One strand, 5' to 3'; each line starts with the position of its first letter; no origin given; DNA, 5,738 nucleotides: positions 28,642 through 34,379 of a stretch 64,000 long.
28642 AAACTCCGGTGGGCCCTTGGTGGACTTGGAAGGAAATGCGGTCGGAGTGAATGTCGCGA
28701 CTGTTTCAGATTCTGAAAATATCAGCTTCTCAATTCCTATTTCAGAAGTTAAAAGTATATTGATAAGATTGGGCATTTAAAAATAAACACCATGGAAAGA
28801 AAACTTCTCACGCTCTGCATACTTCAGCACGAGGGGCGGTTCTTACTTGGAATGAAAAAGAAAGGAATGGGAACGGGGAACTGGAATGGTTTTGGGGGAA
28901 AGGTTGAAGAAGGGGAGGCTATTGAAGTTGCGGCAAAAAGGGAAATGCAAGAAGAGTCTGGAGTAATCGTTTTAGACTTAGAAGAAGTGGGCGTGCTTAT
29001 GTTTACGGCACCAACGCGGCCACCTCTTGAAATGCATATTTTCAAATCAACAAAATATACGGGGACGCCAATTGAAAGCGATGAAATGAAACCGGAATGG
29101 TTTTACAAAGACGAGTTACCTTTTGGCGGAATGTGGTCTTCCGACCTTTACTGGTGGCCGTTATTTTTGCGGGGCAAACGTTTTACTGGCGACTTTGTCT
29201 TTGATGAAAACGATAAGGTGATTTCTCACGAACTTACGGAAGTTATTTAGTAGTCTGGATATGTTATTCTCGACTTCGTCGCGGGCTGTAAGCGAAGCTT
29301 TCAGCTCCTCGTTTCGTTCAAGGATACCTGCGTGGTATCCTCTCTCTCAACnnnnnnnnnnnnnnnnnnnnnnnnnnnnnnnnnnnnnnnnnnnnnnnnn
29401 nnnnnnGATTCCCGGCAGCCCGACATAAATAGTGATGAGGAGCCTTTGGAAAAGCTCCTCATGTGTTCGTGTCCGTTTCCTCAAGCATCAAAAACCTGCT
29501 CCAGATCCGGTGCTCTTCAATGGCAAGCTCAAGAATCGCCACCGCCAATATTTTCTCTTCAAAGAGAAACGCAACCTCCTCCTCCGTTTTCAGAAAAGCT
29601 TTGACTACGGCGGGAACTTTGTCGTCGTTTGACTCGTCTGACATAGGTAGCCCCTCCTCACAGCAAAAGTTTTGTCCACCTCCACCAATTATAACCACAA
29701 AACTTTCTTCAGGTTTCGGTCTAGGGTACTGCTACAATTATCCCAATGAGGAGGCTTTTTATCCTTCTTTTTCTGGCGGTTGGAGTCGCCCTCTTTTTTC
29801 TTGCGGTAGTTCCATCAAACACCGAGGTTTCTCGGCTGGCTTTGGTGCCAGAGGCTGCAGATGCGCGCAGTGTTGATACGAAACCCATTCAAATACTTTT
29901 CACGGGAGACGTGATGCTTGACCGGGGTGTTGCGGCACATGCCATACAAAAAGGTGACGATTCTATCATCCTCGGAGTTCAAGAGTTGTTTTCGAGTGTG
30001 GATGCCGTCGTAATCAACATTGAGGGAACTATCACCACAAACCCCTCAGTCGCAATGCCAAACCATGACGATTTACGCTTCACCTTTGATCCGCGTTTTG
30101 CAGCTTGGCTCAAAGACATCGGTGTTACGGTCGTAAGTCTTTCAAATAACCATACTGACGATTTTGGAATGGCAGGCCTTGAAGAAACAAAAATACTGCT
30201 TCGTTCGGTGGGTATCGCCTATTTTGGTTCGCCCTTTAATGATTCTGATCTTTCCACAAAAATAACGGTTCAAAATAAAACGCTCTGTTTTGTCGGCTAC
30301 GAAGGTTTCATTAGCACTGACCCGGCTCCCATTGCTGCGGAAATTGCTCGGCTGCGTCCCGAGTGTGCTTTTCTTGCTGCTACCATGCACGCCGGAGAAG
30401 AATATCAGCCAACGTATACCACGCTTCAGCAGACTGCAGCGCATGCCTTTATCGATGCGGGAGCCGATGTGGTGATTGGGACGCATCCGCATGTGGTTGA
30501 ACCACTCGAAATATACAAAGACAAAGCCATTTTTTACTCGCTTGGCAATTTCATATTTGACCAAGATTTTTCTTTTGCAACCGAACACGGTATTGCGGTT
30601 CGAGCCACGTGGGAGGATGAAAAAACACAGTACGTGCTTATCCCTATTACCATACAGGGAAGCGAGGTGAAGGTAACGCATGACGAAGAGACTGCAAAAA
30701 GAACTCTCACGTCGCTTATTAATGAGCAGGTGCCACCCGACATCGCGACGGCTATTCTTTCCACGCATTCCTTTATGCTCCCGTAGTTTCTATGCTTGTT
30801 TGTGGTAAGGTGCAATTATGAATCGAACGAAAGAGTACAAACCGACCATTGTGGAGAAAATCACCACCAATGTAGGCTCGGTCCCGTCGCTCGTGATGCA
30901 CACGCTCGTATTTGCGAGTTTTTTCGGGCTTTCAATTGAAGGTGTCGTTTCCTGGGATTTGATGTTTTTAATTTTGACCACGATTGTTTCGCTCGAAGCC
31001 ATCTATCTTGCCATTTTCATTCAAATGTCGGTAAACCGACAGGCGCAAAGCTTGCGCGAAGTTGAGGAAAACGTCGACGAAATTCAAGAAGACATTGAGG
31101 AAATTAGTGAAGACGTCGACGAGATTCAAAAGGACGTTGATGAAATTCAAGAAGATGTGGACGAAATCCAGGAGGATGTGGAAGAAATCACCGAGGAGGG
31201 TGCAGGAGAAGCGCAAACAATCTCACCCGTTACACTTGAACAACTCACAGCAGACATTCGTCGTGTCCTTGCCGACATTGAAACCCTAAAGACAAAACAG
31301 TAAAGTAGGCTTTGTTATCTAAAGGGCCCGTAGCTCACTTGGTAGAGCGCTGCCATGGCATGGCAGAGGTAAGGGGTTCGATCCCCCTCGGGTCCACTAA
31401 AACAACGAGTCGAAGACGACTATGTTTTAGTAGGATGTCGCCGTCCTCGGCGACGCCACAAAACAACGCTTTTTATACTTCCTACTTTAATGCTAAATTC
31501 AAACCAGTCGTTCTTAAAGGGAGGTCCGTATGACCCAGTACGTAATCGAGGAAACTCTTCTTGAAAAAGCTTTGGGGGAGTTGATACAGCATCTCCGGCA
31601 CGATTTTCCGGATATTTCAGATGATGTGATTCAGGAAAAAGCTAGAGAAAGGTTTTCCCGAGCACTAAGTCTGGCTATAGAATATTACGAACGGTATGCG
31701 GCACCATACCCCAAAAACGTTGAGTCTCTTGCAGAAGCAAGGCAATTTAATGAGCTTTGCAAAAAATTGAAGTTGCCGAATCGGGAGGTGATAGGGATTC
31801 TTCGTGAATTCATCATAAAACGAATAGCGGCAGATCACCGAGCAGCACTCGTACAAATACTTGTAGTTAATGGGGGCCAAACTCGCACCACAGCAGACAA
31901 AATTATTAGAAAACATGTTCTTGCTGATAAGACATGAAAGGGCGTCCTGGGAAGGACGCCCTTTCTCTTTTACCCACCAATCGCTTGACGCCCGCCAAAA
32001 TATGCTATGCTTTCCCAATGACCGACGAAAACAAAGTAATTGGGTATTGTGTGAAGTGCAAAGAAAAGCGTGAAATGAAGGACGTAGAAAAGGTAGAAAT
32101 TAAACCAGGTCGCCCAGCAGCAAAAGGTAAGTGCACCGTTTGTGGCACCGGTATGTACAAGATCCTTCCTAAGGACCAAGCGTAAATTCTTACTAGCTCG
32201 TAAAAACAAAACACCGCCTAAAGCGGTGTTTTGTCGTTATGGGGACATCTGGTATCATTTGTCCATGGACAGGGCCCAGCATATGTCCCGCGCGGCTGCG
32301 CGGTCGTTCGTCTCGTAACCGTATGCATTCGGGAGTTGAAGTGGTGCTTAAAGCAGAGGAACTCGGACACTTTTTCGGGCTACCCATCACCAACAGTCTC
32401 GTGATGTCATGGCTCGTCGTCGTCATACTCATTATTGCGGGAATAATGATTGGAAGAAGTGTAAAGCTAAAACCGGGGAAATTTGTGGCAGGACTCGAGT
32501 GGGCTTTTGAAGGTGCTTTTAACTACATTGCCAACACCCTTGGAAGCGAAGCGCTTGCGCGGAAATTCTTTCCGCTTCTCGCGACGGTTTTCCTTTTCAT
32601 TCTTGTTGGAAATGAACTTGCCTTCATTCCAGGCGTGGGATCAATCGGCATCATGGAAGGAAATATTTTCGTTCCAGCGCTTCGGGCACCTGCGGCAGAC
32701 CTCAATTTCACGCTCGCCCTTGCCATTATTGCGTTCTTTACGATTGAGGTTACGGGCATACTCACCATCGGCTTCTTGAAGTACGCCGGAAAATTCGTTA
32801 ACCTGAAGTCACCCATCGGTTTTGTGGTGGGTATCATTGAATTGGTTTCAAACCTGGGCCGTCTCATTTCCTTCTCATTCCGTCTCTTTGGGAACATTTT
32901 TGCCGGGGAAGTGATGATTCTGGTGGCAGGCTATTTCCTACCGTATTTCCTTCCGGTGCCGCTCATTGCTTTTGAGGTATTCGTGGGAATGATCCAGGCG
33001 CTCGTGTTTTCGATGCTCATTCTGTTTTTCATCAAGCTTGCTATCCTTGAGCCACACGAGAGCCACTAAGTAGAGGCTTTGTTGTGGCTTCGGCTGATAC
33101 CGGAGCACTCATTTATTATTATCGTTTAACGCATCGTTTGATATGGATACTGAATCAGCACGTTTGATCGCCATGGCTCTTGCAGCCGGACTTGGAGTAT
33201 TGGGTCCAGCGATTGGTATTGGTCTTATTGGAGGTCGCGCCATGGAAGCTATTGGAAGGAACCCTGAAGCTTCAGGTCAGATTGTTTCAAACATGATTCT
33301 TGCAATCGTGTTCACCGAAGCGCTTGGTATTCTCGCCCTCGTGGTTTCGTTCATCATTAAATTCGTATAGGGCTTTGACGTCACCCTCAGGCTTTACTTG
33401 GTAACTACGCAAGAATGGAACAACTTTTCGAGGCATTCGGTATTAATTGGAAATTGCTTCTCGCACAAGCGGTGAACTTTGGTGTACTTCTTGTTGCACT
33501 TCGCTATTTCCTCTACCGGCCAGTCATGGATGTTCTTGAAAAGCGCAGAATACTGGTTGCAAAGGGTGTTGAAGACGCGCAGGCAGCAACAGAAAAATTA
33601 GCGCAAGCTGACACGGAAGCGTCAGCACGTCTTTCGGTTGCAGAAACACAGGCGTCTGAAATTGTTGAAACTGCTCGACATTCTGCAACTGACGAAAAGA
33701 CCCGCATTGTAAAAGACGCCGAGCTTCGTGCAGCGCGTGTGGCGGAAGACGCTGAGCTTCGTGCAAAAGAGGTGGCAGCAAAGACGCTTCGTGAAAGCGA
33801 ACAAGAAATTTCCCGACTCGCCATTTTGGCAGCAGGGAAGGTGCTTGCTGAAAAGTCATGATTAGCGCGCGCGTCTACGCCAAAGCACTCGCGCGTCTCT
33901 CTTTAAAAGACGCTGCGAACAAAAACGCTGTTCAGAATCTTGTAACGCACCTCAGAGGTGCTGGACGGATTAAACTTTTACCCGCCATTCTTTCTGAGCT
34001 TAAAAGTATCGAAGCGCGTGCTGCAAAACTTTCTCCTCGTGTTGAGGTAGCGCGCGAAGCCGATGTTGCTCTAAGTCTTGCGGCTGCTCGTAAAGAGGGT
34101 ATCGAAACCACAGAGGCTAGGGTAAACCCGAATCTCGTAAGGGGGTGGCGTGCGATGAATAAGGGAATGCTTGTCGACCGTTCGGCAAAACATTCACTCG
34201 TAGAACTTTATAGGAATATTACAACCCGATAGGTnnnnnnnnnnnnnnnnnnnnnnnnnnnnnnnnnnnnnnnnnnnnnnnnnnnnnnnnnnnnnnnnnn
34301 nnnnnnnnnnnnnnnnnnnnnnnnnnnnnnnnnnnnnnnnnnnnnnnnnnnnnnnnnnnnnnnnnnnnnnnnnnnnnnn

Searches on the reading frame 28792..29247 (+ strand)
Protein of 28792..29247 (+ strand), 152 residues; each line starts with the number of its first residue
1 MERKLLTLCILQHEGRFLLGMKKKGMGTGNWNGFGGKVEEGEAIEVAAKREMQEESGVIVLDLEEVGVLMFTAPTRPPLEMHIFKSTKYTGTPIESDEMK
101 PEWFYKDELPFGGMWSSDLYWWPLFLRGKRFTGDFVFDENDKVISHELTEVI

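Call 49: search_protein_families(library=pfam, proteins=[window:28792-29247:+], max_evalue=0.001)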
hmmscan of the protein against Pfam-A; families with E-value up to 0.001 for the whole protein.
window:28792-29247:+ (152 aa): 1 family
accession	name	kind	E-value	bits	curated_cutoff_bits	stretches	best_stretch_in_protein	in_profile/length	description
PF00293.34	NUDIX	-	4.3e-13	49.9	21.1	1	9-110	9-119/134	NUDIX domain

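Call 53: search_protein_families(library=ncbifam, proteins=[window:28792-29247:+], max_evalue=0.00001)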
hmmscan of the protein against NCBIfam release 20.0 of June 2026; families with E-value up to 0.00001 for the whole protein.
window:28792-29247:+ (152 aa): 6 families
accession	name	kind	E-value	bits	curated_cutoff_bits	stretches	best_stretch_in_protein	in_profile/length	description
NF006530.0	PRK08999.1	equivalog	6.3e-12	45.2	245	1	10-109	13-112/315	Nudix family hydrolase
NF008044.0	PRK10776.1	equivalog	2.2e-10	40.5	148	1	28-109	30-110/130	8-oxo-dGTP diphosphatase MutT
NF012016.0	PRK15472.1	equivalog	8.9e-07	28.7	95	1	4-68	4-69/141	nucleoside triphosphatase NudI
TIGR00586.1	mutt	equivalog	1.1e-06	28.7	97.9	1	29-108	32-110/129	8-oxo-dGTP diphosphatase MutT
NF001299.0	PRK00241.1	equivalog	5.4e-06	26.1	158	1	9-75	140-205/263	NAD(+) diphosphatase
TIGR02705.1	nudix_YtkD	equivalog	9.1e-06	25.3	154.4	0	34-67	50-83/156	RNA deprotection pyrophosphohydrolase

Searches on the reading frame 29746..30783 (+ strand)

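Call 49: search_protein_families(library=pfam, proteins=[window:29746-30783:+], max_evalue=0.001)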
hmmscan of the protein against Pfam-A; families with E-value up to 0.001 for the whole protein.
window:29746-30783:+ (346 aa): 1 family
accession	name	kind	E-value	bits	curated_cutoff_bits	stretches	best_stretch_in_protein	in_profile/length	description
PF09587.15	PGA_cap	-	1.2e-52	179.4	27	1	50-273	2-255/255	Bacterial capsule synthesis protein PGA_cap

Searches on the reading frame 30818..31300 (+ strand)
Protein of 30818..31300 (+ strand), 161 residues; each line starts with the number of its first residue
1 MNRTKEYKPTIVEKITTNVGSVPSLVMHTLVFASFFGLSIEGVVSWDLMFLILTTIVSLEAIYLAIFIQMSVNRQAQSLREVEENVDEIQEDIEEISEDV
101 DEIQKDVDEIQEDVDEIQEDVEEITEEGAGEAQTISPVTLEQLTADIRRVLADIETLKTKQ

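Call 49: search_protein_families(library=pfam, proteins=[window:30818-31300:+], max_evalue=0.001)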
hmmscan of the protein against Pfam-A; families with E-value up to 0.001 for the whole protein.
window:30818-31300:+ (161 aa): 16 families
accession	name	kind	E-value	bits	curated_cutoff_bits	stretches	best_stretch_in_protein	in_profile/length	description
PF06210.16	DUF1003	-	6.3e-11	42.8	27.4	1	19-116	1-98/103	Protein of unknown function (DUF1003)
PF06103.16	DUF948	-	2.3e-08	34.5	37.2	1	56-127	5-76/89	Bacterial protein of unknown function (DUF948)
PF05055.17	DUF677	-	8.7e-06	25.3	29.1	1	63-158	222-315/336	Protein of unknown function (DUF677)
PF04728.18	LPP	-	2.4e-05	25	29.1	1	93-127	2-36/53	Lipoprotein leucine-zipper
PF10498.14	IFT57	-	2.5e-05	23.9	40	1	68-147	266-346/360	Intra-flagellar transport protein 57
PF06009.19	Laminin_II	-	3.8e-05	24.2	33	1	79-158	5-82/138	Laminin Domain II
PF00015.26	MCPsignal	-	0.00018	21.8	34.6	1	67-126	97-156/172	Methyl-accepting chemotaxis protein (MCP) signalling domain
PF14584.11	DUF4446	-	0.00024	21.6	27.4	1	51-125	3-79/150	Protein of unknown function (DUF4446)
PF07889.17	DUF1664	-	0.00028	21.4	34.6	1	76-124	65-113/124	Protein of unknown function (DUF1664)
PF01442.23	Apolipoprotein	-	0.00031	21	90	1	81-156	63-139/190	Apolipoprotein A1/A4/E domain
PF05531.17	NPV_P10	-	0.00041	21.2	29.8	0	79-126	13-63/75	Nucleopolyhedrovirus P10 protein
PF10241.14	KxDL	-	0.00043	21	27.2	0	68-125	11-68/86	Uncharacterized conserved protein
PF04108.17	ATG17_like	-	0.00047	20.2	43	1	80-154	112-185/355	Autophagy protein ATG17-like domain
PF25526.1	LIP-1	-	0.00054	19.8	34.1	1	68-142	8-80/250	Liprin-alpha-like coiled coil domain 2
PF17561.7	TssO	-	0.00065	20.3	29.2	0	49-119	11-83/148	Type VI secretion system, TssO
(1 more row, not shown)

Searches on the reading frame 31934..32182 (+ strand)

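Call 49: search_protein_families(library=pfam, proteins=[window:31934-32182:+], max_evalue=0.001)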
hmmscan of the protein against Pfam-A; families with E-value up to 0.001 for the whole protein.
window:31934-32182:+ (83 aa): 1 family
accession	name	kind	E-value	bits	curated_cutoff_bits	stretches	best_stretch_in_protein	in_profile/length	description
PF18930.5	DUF5679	-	4.2e-16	59.2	27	1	38-77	1-40/40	Domain of unknown function (DUF5679)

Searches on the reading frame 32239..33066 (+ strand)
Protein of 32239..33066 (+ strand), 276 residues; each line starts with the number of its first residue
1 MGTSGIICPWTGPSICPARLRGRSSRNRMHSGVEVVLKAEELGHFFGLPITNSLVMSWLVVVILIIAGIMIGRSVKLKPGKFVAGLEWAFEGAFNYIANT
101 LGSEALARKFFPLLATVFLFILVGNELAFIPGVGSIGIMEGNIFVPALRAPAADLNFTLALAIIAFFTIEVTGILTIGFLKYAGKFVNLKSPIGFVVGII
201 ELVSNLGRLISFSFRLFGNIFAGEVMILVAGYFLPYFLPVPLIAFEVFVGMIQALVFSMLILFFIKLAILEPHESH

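Call 3: search_protein_families(library=pfam, proteins=[window:32239-33066:+], max_evalue=0.01)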
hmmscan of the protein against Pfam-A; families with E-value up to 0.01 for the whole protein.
window:32239-33066:+ (276 aa): 1 family
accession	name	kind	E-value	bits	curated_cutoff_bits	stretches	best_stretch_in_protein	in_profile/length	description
PF00119.25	ATP-synt_A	-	8.3e-37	127.6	33.9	1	55-266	2-217/217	ATP synthase A chain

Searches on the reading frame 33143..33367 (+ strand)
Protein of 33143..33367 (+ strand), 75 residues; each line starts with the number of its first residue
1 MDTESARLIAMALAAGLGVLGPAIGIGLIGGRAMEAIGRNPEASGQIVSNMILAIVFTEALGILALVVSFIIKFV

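Call 3: search_protein_families(library=pfam, proteins=[window:33143-33367:+], max_evalue=0.01)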
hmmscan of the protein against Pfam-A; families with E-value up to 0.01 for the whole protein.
window:33143-33367:+ (75 aa): 1 family
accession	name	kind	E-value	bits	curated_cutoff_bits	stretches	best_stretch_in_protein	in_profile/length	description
PF00137.26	ATP-synt_C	-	1.3e-16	61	24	1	9-72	1-60/60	ATP synthase subunit C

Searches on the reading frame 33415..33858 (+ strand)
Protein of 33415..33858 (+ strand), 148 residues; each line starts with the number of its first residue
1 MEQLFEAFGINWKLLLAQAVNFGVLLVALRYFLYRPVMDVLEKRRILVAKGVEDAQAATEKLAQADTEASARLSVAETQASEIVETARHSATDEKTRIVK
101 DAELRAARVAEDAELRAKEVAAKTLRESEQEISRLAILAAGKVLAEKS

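Call 3: search_protein_families(library=pfam, proteins=[window:33415-33858:+], max_evalue=0.01)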
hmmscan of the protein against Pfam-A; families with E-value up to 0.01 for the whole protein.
window:33415-33858:+ (148 aa): 1 family
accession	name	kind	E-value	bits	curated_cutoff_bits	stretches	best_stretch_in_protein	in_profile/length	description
PF00430.23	ATP-synt_B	-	9e-16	58.6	28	1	15-144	2-131/132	ATP synthase B/B' CF(0)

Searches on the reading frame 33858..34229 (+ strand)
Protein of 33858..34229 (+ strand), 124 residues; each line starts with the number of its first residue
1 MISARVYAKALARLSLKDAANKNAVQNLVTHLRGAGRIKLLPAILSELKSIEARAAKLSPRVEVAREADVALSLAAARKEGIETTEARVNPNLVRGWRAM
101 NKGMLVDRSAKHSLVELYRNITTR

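Call 3: search_protein_families(library=pfam, proteins=[window:33858-34229:+], max_evalue=0.01)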
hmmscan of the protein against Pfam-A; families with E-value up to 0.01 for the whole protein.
window:33858-34229:+ (124 aa): 1 family
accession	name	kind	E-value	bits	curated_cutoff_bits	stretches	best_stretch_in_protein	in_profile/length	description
PF00213.23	OSCP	-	0.00088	19.8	22.3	0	17-120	62-171/172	ATP synthase delta (OSCP) subunit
